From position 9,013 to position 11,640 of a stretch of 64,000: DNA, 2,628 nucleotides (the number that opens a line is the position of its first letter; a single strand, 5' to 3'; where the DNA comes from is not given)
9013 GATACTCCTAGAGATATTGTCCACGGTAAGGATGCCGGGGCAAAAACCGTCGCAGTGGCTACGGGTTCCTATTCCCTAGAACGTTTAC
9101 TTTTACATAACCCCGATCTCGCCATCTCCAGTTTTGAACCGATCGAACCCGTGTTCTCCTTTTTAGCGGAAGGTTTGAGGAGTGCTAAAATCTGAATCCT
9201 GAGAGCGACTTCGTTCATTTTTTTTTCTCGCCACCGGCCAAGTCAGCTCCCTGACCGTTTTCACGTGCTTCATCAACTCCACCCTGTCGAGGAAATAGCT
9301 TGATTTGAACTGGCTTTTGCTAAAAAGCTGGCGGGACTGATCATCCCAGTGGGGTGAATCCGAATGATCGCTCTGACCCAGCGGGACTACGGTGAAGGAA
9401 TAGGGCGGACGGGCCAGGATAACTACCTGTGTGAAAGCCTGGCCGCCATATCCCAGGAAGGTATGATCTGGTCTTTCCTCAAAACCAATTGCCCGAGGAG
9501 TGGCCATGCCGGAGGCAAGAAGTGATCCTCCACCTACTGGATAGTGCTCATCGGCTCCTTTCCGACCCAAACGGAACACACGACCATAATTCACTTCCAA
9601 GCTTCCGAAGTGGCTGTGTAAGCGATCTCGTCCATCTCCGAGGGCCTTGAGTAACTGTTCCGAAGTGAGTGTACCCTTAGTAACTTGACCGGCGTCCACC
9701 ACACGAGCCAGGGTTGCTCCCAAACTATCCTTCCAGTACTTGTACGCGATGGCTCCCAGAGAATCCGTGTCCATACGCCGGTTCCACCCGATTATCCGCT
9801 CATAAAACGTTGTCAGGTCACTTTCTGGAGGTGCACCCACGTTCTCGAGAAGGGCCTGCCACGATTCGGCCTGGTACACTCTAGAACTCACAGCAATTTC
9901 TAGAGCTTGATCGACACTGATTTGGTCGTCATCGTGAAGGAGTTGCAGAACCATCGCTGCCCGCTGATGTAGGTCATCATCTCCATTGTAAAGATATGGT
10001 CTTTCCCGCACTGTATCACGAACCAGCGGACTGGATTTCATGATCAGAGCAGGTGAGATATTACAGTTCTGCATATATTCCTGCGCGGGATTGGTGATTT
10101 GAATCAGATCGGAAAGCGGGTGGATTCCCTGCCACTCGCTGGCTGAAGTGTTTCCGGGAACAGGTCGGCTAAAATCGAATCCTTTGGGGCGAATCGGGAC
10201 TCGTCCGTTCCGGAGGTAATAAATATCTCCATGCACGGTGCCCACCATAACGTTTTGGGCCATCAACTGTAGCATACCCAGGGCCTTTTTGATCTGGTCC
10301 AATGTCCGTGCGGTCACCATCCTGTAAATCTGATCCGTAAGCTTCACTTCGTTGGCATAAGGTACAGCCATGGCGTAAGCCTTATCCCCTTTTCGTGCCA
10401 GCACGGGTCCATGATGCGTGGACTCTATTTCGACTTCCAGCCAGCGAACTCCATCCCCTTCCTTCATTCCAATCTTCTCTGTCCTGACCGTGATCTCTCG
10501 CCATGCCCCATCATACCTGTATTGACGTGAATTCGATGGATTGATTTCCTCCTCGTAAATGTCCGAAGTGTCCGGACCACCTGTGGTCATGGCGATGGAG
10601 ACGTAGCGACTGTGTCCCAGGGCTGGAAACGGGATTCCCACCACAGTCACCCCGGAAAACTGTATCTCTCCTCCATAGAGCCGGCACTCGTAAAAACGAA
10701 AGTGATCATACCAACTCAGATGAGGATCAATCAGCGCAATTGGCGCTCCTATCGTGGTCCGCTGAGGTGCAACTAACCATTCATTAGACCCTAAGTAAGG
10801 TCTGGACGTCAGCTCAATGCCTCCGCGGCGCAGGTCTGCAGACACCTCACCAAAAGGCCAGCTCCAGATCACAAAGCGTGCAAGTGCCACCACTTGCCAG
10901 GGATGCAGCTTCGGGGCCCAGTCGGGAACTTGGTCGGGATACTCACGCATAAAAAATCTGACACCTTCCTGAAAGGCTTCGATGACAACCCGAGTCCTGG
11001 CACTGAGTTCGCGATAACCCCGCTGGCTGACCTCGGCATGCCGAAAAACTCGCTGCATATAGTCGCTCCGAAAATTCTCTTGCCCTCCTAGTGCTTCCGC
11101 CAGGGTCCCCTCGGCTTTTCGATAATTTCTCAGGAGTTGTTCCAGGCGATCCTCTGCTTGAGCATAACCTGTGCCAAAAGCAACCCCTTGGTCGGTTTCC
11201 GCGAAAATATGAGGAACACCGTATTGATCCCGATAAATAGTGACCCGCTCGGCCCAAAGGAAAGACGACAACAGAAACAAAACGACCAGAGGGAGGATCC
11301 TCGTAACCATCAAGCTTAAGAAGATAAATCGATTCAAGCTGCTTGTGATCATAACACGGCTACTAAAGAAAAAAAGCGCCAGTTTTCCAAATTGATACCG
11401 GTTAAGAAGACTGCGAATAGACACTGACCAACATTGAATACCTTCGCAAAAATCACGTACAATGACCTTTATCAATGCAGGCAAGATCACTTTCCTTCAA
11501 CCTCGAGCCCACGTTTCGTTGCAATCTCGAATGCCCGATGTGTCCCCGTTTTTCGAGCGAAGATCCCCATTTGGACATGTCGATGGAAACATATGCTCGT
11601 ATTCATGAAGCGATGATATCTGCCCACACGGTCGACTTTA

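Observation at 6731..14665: Tight cluster of tailoring/hydrolytic enzymes: carbamoyltransferase, HAD phosphatase, penicillin-acylase-family hydrolase, radical SAM/SPASM, FN3 protein and D-aminoacylase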

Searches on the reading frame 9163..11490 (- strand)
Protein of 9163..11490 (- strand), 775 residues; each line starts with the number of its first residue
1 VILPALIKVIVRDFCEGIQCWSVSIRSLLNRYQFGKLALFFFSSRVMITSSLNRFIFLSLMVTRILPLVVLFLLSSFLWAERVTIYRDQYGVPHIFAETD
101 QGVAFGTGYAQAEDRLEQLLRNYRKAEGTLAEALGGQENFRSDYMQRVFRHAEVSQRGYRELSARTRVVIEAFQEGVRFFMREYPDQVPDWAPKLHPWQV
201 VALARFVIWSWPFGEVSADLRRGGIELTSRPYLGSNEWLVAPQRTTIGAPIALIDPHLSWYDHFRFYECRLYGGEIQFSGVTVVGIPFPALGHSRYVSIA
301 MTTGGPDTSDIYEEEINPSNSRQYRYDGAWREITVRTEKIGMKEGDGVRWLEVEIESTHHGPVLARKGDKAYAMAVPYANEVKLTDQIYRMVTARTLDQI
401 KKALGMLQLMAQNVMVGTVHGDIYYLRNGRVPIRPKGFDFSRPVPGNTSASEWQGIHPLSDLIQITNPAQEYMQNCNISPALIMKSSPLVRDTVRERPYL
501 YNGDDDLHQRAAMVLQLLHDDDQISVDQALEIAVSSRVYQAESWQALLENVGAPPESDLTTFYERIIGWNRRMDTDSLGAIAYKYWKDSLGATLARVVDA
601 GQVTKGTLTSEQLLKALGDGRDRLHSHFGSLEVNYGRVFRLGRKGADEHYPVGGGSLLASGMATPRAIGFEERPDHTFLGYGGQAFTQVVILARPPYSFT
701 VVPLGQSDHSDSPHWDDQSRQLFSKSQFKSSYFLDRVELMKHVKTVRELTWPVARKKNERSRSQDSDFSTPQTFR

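Call 3: search_protein_families(library=pfam, proteins=[window:9163-11490:-], max_evalue=0.01)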
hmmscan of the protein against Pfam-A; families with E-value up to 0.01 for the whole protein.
window:9163-11490:- (775 aa): 1 family
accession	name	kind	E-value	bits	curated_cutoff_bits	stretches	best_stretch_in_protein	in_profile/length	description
PF01804.23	Penicil_amidase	-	8e-120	402.3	21.3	1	83-726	2-662/675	Penicillin amidase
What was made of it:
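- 9163..11310 (-): Periplasmic Ntn-hydrolase of the penicillin-acylase family; its own transcription unit, convergent with HAD. Pfam E = 8e-120 (call 3).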

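Call 4: search_protein_families(library=ncbifam, proteins=[window:9163-11490:-], max_evalue=0.01)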
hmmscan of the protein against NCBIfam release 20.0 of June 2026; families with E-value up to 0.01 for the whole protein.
window:9163-11490:- (775 aa): 1 family
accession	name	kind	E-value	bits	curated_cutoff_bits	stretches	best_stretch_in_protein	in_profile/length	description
NF051460.1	bi_acylase_PvdQ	equivalog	3.3e-27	94.7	950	2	234-733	212-745/763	bifunctional acylase PvdQ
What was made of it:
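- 9163..11310 (-): PvdQ HMM scores 94.7 against a cut-off of 950 (call 4).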

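Call 23: search_solved_structures(query=window:9163-11352:-, max_evalue=0.00001)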
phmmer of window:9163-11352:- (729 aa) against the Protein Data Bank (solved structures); distinct sequences matched with E-value up to 0.00001: 70 (the best 60 are shown).
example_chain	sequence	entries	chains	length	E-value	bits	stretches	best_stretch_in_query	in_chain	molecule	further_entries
4e57_A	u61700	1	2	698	2.4e-46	161.8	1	39-559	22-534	Cephalosporin acylase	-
3s8r_A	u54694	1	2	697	3.9e-46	161.1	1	39-544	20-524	Glutaryl-7-aminocephalosporanic-acid acylase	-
4e56_A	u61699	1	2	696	7.4e-46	160.2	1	39-559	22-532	Cephalosporin acylase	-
1keh_A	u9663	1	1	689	1.2e-45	159.5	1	39-542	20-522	precursor of cephalosporin acylase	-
4e55_A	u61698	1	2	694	2.6e-45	158.4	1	39-559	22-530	Cephalosporin acylase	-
3jtq_B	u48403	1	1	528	7.1e-37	130.5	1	189-561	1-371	Glutaryl 7-aminocephalosporanic acid acylase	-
1ghd_B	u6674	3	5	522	8.5e-37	130.2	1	189-561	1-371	GLUTARYL-7-AMINOCEPHALOSPORANIC ACID ACYLASE | CEPHALOSPORIN ACYLASE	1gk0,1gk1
2ae4_B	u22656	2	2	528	8.8e-37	130.1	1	189-561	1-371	Glutaryl 7-Aminocephalosporanic Acid Acylase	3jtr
2ae5_B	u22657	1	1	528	2.1e-36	128.9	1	190-561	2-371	Glutaryl 7-Aminocephalosporanic Acid Acylase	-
1or0_B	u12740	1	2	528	7.1e-36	127.2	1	189-561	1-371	glutaryl acylase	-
2ae3_B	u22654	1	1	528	7.2e-36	127.1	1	189-561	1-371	Glutaryl 7-Aminocephalosporanic Acid Acylase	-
1fm2_B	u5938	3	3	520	9.2e-36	126.8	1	189-543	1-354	GLUTARYL 7-AMINOCEPHALOSPORANIC ACID ACYLASE | cephalosporin acylase beta chain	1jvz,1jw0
7reo_A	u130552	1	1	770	6.7e-29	104.1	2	189-440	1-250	Penicillin G Acylase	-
7rep_A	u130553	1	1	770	7.6e-29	103.9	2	189-459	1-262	Penicillin G acylase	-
2adv_C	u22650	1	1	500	3.7e-28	101.6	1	216-561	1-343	Glutaryl 7- Aminocephalosporanic Acid Acylase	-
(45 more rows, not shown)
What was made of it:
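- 9163..11310 (-): Nearest solved relatives are class I cephalosporin/glutaryl-7-ACA acylases at 162 bits, against PvdQ at 71 bits (call 23).
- On PvdQ / AHL acylase: PvdQ scores 71 bits, against 162 bits for glutaryl/cephalosporin acylases (call 23).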

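Call 28: find_homologous_proteins(query=window:9163-11352:-, max_evalue=1e-20)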
Query window:9163-11352:- (729 aa): 2076 proteins with E <= 1e-20 among 8000 candidates; the best 120 are listed.
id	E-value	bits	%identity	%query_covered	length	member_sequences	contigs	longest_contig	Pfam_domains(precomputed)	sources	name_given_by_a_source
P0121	0.0e+0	1688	100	100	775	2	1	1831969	PF01804.24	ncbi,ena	-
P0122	0.0e+0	1416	88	95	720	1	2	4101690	PF01804.24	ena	-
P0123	0.0e+0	1110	66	96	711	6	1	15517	PF01804.24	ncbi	ncbi:MAG: penicillin acylase family protein [Acidobacteriota bacterium]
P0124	1.4e-298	1011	62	91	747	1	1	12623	PF01804.24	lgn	-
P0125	2.6e-293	993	61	92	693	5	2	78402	PF01804.24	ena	-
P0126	6.4e-283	959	58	95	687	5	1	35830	PF01804.24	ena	-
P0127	5.3e-267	906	57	95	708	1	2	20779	PF01804.24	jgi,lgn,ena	-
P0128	6.1e-265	899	58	95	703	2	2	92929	PF01804.24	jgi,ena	-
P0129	3.2e-264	897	56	95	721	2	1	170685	PF01804.24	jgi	jgi:acyl-homoserine-lactone acylase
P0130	1.2e-263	895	56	92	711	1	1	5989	PF01804.24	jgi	jgi:acyl-homoserine-lactone acylase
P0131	5.3e-262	890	57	92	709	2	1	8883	PF01804.24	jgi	jgi:acyl-homoserine-lactone acylase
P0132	7.7e-262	889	56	96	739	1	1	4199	PF01804.24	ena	-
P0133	4.2e-261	887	56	95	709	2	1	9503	PF01804.24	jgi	jgi:penicillin amidase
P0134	3.7e-260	884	56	92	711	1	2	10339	PF01804.24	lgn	-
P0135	3.0e-259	881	56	94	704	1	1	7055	PF01804.24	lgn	-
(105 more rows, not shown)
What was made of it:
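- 9163..11310 (-): More than 2000 homologues, many at 52-58% identity (call 28).
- Closest known: Class I cephalosporin / glutaryl-7-ACA acylases. Different: It belongs to a group of more than 2000 environmental homologues (call 28).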

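Call 29: find_encoding_contigs(protein=P0123, flank=10000, max_places=2)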
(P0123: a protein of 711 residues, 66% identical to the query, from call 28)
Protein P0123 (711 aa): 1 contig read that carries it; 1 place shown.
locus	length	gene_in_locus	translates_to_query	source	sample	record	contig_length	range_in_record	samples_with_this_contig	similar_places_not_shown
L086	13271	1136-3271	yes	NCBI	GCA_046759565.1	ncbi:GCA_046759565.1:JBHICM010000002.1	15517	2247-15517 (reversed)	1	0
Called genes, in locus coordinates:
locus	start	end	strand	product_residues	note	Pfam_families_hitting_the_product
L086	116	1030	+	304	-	PF01261:AP_endonuc_2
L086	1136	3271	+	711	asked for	PF01804:Penicil_amidase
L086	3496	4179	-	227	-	PF00702:Hydrolase, PF12710:HAD (weak), PF13419:HAD_2, PF13242:Hydrolase_like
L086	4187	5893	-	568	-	PF02543:Carbam_trans_N, PF16861:Carbam_trans_C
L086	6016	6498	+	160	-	-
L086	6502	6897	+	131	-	PF00903:Glyoxalase, PF18029:Glyoxalase_6 (weak)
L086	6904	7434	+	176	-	-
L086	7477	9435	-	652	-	PF00501:AMP-binding, PF23562:AMP-binding_C_3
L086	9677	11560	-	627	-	PF13667:ThiC-associated, PF01964:ThiC_Rad_SAM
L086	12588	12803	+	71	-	-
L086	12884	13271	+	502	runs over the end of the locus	PF00140:Sigma70_r1_2, PF04542:Sigma70_r2, PF04539:Sigma70_r3, PF04545:Sigma70_r4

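Call 30: find_encoding_contigs(protein=P0125, flank=10000, max_places=2)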
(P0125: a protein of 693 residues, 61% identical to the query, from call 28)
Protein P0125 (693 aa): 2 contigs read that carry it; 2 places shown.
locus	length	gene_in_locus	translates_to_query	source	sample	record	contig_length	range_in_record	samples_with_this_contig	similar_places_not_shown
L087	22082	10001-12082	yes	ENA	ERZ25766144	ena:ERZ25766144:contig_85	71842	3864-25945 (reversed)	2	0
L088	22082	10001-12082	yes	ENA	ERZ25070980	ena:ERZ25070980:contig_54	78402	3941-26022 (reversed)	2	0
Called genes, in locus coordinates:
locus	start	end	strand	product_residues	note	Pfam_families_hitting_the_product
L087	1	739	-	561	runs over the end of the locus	PF01011:PQQ, PF13360:PQQ_2, PF13570:Beta-prop_ACSF4 (weak), PF13360:PQQ_2, PF01011:PQQ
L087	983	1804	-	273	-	PF13489:Methyltransf_23, PF02475:TRM5-TYW2_MTfase, PF05175:MTS, PF01135:PCMT, PF01209:Ubie_methyltran, PF13847:Methyltransf_31, PF08241:Methyltransf_11, PF08242:Methyltransf_12, +4 more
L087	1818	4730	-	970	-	PF13620:CarboxypepD_reg, PF25183:OMP_b-brl_4, PF00593:TonB_dep_Rec_b-barrel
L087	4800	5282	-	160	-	-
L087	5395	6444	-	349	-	-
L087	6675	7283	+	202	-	PF01814:Hemerythrin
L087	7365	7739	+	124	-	-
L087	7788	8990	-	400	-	PF01266:DAO, PF13450:NAD_binding_8 (weak)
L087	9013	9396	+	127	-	-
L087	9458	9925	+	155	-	PF01261:AP_endonuc_2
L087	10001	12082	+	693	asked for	PF01804:Penicil_amidase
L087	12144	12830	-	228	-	PF00702:Hydrolase, PF12710:HAD, PF13419:HAD_2, PF13242:Hydrolase_like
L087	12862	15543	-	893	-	PF02585:PIG-L, PF10633:NPCBM_assoc (weak)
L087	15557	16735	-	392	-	PF13439:Glyco_transf_4, PF13477:Glyco_trans_4_2, PF13579:Glyco_trans_4_4, PF20706:GT4-conflict, PF00534:Glycos_transf_1, PF13692:Glyco_trans_1_4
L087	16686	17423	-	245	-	PF02585:PIG-L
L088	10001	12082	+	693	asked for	PF01804:Penicil_amidase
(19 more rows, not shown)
